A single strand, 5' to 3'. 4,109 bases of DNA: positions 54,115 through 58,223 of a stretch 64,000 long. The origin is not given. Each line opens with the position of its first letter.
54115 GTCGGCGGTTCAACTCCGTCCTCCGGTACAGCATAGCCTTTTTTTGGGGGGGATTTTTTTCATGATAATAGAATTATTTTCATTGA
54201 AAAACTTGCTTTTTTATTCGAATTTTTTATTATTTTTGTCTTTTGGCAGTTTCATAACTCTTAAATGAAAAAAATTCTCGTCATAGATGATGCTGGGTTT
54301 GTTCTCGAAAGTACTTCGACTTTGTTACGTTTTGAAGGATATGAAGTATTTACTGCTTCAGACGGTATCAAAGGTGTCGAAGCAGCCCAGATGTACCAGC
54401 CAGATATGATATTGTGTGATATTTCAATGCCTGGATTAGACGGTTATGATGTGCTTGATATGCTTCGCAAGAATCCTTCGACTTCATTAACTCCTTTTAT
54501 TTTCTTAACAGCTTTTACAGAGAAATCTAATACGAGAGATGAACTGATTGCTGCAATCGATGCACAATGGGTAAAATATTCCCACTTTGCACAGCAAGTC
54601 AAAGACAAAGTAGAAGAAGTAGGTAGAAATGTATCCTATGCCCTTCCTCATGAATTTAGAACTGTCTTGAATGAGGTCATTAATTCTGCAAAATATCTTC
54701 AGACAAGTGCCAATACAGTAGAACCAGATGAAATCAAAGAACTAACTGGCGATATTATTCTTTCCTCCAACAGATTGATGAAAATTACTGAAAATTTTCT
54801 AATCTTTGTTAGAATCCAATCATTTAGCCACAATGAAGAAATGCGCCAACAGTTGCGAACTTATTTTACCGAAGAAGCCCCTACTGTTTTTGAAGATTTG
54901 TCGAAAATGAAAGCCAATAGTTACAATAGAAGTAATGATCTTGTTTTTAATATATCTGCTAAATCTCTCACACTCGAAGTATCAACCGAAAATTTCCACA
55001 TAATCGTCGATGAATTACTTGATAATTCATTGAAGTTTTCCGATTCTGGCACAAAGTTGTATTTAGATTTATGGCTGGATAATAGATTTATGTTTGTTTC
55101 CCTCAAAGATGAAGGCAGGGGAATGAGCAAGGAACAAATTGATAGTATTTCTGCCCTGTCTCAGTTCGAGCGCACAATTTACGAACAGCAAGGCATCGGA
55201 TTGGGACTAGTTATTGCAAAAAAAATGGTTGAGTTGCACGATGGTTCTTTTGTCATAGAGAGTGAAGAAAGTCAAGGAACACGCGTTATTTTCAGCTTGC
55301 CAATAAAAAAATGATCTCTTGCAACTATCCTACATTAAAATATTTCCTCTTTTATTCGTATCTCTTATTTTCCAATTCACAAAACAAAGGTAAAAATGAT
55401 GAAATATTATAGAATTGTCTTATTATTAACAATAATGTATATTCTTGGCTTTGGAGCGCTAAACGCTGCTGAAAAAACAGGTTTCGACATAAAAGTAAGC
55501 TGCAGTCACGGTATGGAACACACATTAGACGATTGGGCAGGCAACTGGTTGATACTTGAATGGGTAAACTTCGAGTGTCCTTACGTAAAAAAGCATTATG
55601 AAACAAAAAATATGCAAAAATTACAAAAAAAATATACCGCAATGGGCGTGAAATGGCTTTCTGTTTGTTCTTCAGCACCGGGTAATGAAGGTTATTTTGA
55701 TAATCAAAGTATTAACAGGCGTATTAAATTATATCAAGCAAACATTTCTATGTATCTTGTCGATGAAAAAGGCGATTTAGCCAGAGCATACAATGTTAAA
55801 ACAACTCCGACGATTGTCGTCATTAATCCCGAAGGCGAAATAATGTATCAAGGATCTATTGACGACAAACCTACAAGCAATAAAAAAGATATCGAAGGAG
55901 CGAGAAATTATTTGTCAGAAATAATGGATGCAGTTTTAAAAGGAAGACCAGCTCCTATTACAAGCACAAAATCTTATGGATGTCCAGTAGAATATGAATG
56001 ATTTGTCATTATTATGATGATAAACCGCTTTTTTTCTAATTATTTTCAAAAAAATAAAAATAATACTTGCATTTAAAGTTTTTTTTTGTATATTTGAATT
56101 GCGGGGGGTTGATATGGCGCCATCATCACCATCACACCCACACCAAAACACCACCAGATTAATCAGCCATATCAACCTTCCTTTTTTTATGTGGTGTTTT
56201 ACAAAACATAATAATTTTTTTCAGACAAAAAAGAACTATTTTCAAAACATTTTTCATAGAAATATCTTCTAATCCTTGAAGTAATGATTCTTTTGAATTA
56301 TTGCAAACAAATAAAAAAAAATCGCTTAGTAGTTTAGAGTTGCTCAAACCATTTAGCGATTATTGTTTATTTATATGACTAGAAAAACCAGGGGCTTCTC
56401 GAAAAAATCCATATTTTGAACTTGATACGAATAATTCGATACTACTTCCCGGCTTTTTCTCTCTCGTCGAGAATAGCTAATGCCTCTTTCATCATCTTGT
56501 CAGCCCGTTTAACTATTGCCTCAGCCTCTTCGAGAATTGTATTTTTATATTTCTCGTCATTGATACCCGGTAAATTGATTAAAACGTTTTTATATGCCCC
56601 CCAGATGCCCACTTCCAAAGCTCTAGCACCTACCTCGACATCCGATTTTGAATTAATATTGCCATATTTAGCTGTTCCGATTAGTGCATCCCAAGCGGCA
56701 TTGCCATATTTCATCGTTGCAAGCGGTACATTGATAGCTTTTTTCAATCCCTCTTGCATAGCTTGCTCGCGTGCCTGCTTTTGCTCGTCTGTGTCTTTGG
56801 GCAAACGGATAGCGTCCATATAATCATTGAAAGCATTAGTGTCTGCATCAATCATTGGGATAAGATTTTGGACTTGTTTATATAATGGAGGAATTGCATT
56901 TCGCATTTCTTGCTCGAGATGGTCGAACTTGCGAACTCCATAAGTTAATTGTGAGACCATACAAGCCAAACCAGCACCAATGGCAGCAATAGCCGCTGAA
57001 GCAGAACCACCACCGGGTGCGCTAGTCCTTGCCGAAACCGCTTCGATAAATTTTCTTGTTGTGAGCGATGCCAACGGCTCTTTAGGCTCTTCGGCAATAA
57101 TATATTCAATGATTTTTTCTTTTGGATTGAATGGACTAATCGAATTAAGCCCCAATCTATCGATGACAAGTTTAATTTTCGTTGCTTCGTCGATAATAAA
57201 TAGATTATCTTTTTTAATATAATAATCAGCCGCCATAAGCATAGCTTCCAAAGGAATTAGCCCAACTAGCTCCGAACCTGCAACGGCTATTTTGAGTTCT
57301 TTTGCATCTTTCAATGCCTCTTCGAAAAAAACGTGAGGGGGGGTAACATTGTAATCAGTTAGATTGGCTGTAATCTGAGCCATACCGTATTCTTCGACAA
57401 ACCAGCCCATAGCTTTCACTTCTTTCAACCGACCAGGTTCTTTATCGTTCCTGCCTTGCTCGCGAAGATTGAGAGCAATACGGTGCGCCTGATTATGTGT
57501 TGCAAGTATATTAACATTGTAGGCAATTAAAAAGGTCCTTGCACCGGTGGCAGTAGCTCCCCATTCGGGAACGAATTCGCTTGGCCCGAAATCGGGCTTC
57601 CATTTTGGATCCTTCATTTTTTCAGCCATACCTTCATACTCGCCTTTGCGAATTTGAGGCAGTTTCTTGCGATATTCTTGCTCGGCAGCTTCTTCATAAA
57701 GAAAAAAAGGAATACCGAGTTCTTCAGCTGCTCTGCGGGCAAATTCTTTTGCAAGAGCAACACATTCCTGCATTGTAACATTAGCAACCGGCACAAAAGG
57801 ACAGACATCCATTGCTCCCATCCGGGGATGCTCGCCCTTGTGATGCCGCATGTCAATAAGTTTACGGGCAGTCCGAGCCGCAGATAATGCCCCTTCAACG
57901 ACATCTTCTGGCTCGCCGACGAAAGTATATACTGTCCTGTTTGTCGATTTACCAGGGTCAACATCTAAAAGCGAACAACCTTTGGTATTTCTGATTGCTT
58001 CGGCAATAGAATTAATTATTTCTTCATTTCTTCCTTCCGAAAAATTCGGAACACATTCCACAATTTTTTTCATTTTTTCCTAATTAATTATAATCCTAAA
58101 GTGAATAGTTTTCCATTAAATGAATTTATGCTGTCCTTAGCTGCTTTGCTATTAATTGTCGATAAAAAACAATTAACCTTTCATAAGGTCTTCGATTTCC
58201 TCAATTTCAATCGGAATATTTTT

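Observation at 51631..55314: PorX-type (receiver + PglZ) T9SS regulator with a nearby transmembrane-less receiver-histidine kinase hybrid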

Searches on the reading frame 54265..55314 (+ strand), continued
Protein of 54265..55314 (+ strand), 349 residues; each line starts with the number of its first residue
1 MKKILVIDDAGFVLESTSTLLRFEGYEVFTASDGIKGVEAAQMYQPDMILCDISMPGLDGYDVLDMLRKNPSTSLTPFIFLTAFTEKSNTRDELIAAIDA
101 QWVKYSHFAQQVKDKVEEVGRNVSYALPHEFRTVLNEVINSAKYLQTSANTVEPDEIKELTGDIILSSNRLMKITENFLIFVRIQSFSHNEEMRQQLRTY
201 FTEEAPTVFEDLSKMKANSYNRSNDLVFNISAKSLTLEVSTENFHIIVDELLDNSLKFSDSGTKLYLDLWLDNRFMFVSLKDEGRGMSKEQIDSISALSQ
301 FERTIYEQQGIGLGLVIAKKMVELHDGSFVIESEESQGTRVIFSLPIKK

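Call 33: search_solved_structures(query=P0002, max_evalue=1e-8, show_alignments=1)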
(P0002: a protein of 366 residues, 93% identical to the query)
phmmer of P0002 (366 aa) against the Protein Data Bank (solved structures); distinct sequences matched with E-value up to 1e-8: 182 (the best 60 are shown).
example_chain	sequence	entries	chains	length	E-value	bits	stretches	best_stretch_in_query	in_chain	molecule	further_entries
9g85_A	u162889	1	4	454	1.1e-21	81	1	3-132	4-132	Response regulator PleD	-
2wb4_A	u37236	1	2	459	1.1e-21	81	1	3-132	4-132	DIGUANYLATE CYCLASE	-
9g86_A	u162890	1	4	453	1.1e-21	81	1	3-132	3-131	Response regulator PleD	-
1w25_A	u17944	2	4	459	1.2e-21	80.9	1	3-132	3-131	STALKED-CELL DIFFERENTIATION CONTROLLING PROTEIN | RESPONSE REGULATOR PLED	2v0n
2zwm_A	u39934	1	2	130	6.3e-21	78.5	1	2-118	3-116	Transcriptional regulatory protein yycF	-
3f6p_A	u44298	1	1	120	6.4e-21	78.5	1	2-117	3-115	Transcriptional regulatory protein yycF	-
3nhz_A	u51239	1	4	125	1.2e-20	77.6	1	2-118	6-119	Two component system transcriptional regulator mtrA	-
9dvt_R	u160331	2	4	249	1.2e-20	77.6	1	3-117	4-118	DNA-binding dual master transcriptional regulator RpaA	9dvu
1mvo_A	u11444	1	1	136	1.6e-20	77.1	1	2-118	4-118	PhoP response regulator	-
9ji3_J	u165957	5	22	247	3.8e-20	75.9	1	3-115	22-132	DNA-binding response regulator | Possible two component system response transcriptional positive regulator PhoP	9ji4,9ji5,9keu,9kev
3r0j_A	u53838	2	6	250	3.9e-20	75.9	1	3-115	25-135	POSSIBLE TWO COMPONENT SYSTEM RESPONSE TRANSCRIPTIONAL POSITIVE REGULATOR PHOP | Response regulator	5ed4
2gwr_A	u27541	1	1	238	5.9e-20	75.3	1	2-118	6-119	DNA-binding response regulator mtrA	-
9xzo_A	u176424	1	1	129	2.1e-19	73.5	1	1-111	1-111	De novo protein M1X0B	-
1nxo_A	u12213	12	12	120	3.6e-19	72.7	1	1-117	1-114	DNA-binding response regulator | Response regulator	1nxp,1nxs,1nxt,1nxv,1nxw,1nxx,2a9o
3t6k_A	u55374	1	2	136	4.9e-19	72.3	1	4-115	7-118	Response regulator receiver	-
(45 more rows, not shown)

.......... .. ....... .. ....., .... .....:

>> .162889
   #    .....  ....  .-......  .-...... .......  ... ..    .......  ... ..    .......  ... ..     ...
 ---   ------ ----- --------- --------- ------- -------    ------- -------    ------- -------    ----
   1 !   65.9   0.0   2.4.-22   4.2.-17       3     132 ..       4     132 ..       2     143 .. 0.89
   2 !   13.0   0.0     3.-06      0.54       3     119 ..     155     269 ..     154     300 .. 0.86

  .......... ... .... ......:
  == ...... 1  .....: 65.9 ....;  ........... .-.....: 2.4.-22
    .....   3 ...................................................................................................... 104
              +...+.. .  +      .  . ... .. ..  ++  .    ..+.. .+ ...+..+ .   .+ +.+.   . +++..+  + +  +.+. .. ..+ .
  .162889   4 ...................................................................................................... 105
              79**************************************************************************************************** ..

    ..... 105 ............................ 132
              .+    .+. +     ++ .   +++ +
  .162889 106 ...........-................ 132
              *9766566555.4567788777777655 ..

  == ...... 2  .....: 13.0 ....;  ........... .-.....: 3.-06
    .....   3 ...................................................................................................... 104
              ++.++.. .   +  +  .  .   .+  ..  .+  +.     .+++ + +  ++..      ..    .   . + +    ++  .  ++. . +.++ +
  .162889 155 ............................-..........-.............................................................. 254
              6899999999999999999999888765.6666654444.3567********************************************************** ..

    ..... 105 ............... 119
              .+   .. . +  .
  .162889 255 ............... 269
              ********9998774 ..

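Call 46: predict_structure(alignment_id=A1)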
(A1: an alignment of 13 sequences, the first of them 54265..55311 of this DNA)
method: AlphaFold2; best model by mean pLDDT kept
length: 349 residues; sequences in the alignment: 13
mean_pLDDT: 72.3   pTM: 0.53
mean pLDDT of the five models: 72.3, 71.3, 71.0, 68.8, 63.1
residues with pLDDT >= 90: 69; 70-90: 134; 50-70: 95; < 50: 51
segments of 3 or more residues with pLDDT < 50: 12-15, 85-89, 107-127, 297-311
pLDDT, mean of each block of 10 residues (from residue 1): 78 51 68 88 86 80 82 78 50 55 49 38 39 58 66 72 64 64 67 76 91 91 93 87 89 85 92 93 73 54 38 75 90 82 90
secondary structure, 60 per line:
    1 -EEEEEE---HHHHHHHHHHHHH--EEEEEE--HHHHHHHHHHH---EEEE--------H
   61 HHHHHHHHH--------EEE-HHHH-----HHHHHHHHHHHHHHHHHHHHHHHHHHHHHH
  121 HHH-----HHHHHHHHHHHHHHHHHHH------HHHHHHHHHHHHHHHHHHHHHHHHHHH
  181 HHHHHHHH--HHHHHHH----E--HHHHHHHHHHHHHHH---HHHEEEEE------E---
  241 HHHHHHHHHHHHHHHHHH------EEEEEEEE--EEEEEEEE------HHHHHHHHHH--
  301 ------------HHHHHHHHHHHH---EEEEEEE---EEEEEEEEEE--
elements in order: E2-7 H11-23 E26-31 H34-44 E48-51 H60-69 E78-80 H82-85 H91-123 H129-147 H154-188 H191-197 H205-219 E226-230 H241-258 E265-272 E275-282 H289-298 H313-324 E328-334 E338-347

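Call 51: predict_structure(alignment_id=A3)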
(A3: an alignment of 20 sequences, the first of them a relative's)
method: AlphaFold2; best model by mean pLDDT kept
length: 366 residues; sequences in the alignment: 20
mean_pLDDT: 76.2   pTM: 0.51
mean pLDDT of the five models: 76.2, 73.4, 72.8, 71.5, 71.1
residues with pLDDT >= 90: 88; 70-90: 161; 50-70: 83; < 50: 34
segments of 3 or more residues with pLDDT < 50: 125-144, 314-327
pLDDT, mean of each block of 10 residues (from residue 1): 89 84 89 93 91 87 87 83 61 60 75 76 50 36 49 64 74 72 65 66 73 81 92 90 90 88 90 82 93 91 67 49 46 83 88 84 88
secondary structure, 60 per line:
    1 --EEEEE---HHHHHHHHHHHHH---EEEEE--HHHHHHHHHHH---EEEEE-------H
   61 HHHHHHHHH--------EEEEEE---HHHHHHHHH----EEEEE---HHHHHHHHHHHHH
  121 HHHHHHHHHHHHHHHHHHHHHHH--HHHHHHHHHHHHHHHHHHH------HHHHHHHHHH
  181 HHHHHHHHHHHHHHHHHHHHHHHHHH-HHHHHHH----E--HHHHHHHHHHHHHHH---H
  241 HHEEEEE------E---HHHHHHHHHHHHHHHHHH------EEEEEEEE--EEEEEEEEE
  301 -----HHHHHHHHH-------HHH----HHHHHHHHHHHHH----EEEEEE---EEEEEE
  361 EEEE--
elements in order: E3-7 H11-23 E27-31 H34-44 E48-52 H60-69 E78-83 H87-95 E100-104 H108-143 H146-164 H171-206 H208-214 H222-236 E243-247 H258-275 E282-289 E292-300 H306-314 H329-341 E346-351 E355-364

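Call 55: fold_search(model_id=the predicted structure, library=pdb)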
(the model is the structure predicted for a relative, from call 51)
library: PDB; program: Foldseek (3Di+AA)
matches with E <= 10: 1681; with E <= 0.001: 914
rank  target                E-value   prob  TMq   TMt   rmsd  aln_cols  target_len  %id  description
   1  8vc9_A                2.6e-21  1.00  0.37  0.36  25.7       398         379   22  Hybrid response regulator LvrB from Leptospira / phosphorylated REC form (released 2024-12-18)
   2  8vc9_F                2.7e-21  1.00  0.38  0.37  25.8       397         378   22  Hybrid response regulator LvrB from Leptospira / phosphorylated REC form (released 2024-12-18)
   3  8vc9_D                3.7e-21  1.00  0.37  0.36  25.3       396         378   22  Hybrid response regulator LvrB from Leptospira / phosphorylated REC form (released 2024-12-18)
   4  8vc9_B                5.0e-21  1.00  0.37  0.36  25.5       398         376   21  Hybrid response regulator LvrB from Leptospira / phosphorylated REC form (released 2024-12-18)
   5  8vc9_C                5.3e-21  1.00  0.38  0.36  25.2       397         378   22  Hybrid response regulator LvrB from Leptospira / phosphorylated REC form (released 2024-12-18)
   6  8vc9_E                1.6e-20  1.00  0.35  0.35  26.8       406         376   20  Hybrid response regulator LvrB from Leptospira / phosphorylated REC form (released 2024-12-18)
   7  6rh0_B                7.8e-16  1.00  0.45  0.65   6.4       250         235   24  Revisiting pH-gated conformational switch. Complex HK853-RR468 pH 5.5 (released 2020-02-19)
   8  6rh0_A                8.3e-16  1.00  0.43  0.63   4.8       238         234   24  Revisiting pH-gated conformational switch. Complex HK853-RR468 pH 5.5 (released 2020-02-19)
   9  6rgy_A                2.1e-15  1.00  0.43  0.62   4.9       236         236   24  Revisiting pH-gated conformational switch. Complex HK853-RR468 pH 7.5 (released 2020-02-19)
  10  6rgz_A                3.5e-15  1.00  0.43  0.62   7.5       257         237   24  Revisiting pH-gated conformational switch. Complex HK853-RR468 pH 6.5 (released 2020-02-19)
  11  6rh7_B                4.9e-15  1.00  0.44  0.64   7.3       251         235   23  Revisiting pH-gated conformational switch. Complex HK853 mutant H260A -RR468 mutant D53A pH 7.5 (released 2020-02-19)
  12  6rh8_A                5.2e-15  1.00  0.43  0.62   5.1       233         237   24  Revisiting pH-gated conformational switch. Complex HK853 mutant H260A -RR468 mutant D53A pH 5.3 (released 2020-02-19)
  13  9a5d_A                8.9e-15  1.00  0.49  0.31   6.8       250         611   22  Integrative model of WALK-YYCH by crosslinking MS and deep learning (released 2024-09-18)
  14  4jav_B                1.1e-14  1.00  0.39  0.56  12.4       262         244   24  Structural basis of a rationally rewired protein-protein interface (HK853wt and RR468mutant V13P, L14I, I17M and N21V) (released 2013-09-04)
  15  6rfv_A                1.4e-14  1.00  0.43  0.63   4.8       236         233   25  Revisiting pH-gated conformational switch. Complex HK853-RR468 pH 7 (released 2020-02-19)
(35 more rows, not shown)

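Call 60: search_protein_families(library=pfam, proteins=[L031:14197-14508:+, L057:8256-9725:-, L086:11931-12767:+, L054:7714-8460:-], max_evalue=0.001)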
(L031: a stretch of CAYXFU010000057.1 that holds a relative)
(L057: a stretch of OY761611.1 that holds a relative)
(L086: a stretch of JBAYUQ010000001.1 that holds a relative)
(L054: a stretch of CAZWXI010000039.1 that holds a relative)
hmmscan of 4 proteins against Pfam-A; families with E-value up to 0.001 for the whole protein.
L031:14197-14508:+ (103 aa): 1 family
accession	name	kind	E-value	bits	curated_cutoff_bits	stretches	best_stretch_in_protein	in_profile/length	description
PF01627.28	Hpt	-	4.5e-05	24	24.6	1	24-89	13-78/84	Hpt domain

L057:8256-9725:- (489 aa): 4 families
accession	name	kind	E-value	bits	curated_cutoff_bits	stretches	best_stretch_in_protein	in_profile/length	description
PF03796.21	DnaB_C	-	6.3e-105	350.6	27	1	210-468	1-255/255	DnaB-like helicase C terminal domain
PF00772.26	DnaB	-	2.5e-33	114.6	23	1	34-135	2-103/103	DnaB-like helicase N terminal domain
PF13481.12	AAA_25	-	9.9e-13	48.6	27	1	215-386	19-190/195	AAA domain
PF06745.19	ATPase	-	5.5e-08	32.9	26.6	1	211-361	1-142/231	KaiC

L086:11931-12767:+ (278 aa): 1 family
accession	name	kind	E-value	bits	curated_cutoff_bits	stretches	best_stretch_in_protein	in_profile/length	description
PF01784.24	DUF34_NIF3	-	1e-64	219.1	23.4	1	1-256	1-256/256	Duf34/NIF3 (NGG1p interacting factor 3)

L054:7714-8460:- (248 aa): 0 families

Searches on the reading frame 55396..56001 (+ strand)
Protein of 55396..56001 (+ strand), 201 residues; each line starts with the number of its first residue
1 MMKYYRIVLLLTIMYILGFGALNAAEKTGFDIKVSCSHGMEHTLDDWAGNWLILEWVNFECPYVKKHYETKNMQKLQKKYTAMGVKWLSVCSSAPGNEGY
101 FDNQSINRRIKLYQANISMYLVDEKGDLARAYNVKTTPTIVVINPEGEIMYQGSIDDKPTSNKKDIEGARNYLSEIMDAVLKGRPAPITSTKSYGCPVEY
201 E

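Call 3: search_protein_families(library=pfam, proteins=[window:55396-56001:+], max_evalue=0.01)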
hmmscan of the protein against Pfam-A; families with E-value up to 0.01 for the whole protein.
window:55396-56001:+ (201 aa): 6 families
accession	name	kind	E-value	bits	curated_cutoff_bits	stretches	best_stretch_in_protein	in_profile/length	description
PF00578.27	AhpC-TSA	-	7.1e-12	45.8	26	1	31-151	7-123/124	AhpC/TSA family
PF08534.16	Redoxin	-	3.4e-10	40.3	26.6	1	35-167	14-145/148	Redoxin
PF13098.12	Thioredoxin_2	-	3.4e-05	24.6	27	1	60-153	16-93/104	Thioredoxin-like domain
PF20029.6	DUF6436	-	0.0008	19.6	27.3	1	114-196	51-129/133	Domain of unknown function (DUF6436)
PF13905.12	Thioredoxin_8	-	0.001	19.8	27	1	114-149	58-94/94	Thioredoxin-like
PF00255.25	GSHPx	-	0.0037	17.3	27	1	32-118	4-88/108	Glutathione peroxidase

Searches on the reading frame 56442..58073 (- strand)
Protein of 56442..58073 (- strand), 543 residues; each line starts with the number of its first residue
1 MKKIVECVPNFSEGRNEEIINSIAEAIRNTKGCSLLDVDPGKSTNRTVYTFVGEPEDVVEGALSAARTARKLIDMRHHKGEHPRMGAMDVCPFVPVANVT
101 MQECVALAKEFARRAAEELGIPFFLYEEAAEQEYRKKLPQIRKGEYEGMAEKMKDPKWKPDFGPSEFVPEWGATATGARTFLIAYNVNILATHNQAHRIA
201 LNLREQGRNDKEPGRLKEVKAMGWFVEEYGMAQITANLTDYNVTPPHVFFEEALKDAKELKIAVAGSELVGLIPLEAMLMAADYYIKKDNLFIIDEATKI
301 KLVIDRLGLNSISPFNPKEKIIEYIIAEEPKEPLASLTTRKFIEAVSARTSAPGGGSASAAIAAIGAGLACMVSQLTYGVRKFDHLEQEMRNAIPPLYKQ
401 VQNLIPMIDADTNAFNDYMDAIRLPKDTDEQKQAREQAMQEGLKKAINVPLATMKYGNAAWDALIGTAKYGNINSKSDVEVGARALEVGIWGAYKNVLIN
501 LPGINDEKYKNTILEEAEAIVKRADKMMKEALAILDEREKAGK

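Call 3: search_protein_families(library=pfam, proteins=[window:56442-58073:-], max_evalue=0.01)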
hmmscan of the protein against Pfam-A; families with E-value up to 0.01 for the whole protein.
window:56442-58073:- (543 aa): 3 families
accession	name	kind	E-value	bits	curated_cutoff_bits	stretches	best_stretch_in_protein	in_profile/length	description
PF07837.17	FTCD_N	-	9.2e-80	266.9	27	1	4-179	1-176/176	Formiminotransferase domain, N-terminal subdomain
PF02971.19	FTCD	-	1.1e-63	213.9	24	1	181-324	1-145/145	Formiminotransferase domain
PF04961.17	FTCD_C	-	2.9e-63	213.3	24.5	1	339-518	2-181/182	Formiminotransferase-cyclodeaminase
